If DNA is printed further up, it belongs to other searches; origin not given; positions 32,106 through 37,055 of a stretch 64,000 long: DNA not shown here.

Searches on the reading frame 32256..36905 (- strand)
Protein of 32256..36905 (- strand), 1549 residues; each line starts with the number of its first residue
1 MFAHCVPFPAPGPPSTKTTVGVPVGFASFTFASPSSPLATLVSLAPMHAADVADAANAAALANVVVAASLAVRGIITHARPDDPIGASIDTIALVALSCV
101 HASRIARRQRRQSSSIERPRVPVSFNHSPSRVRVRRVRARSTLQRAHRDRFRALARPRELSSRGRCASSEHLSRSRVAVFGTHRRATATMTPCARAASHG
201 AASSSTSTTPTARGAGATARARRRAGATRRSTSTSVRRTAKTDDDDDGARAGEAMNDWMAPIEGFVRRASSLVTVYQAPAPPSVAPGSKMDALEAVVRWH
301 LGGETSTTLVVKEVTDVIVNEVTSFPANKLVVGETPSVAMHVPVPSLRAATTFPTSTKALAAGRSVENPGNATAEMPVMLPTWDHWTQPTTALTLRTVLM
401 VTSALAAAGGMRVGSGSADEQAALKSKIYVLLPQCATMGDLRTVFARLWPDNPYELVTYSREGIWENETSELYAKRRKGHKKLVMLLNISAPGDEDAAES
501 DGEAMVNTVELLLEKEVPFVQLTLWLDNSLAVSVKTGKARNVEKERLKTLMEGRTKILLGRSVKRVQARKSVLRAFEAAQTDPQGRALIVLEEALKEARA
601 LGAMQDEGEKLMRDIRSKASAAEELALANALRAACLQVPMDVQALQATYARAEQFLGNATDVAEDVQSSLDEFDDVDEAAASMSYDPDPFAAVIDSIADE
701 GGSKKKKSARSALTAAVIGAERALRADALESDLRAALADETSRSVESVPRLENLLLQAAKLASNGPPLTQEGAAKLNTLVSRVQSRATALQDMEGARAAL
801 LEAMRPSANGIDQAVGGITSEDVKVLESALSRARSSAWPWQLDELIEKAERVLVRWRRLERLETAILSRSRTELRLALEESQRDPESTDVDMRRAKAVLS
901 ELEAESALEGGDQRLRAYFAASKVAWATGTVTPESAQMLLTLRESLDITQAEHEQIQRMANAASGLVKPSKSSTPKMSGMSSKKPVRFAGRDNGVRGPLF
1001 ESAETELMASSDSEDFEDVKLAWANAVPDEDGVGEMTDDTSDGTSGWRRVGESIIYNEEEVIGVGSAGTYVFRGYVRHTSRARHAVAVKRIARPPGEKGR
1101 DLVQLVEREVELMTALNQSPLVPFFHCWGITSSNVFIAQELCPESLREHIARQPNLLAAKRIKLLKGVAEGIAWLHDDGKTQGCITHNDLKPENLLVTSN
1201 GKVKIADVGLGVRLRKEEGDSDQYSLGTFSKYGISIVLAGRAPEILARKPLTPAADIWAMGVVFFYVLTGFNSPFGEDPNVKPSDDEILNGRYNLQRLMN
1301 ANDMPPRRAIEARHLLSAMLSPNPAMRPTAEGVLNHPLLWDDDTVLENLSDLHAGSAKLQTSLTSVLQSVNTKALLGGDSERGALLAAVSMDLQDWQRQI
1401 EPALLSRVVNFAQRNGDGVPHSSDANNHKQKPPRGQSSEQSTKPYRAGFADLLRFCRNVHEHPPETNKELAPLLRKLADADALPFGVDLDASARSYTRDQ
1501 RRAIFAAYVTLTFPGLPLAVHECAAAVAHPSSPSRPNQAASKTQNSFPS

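Call 24: search_protein_families(library=pfam, proteins=[window:32256-36905:-], max_evalue=1)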
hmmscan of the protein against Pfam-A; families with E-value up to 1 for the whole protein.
window:32256-36905:- (1549 aa): 5 families
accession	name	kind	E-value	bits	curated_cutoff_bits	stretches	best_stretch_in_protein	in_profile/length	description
PF00069.31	Pkinase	-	2.7e-35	122.5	31.7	1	1056-1338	1-262/263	Protein kinase domain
PF07714.23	PK_Tyr_Ser-Thr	-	1.1e-21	77.8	23.1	1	1059-1333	4-254/258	Protein tyrosine and serine/threonine kinase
PF01636.29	APH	-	0.044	14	23.2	1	1165-1203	147-188/239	Phosphotransferase enzyme family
PF03735.19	ENT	-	0.11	13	28.5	1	915-961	9-56/71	ENT domain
PF06479.17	Ribonuc_2-5A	-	0.13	12.9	23.3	1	1446-1478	59-91/127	Ribonuclease 2-5A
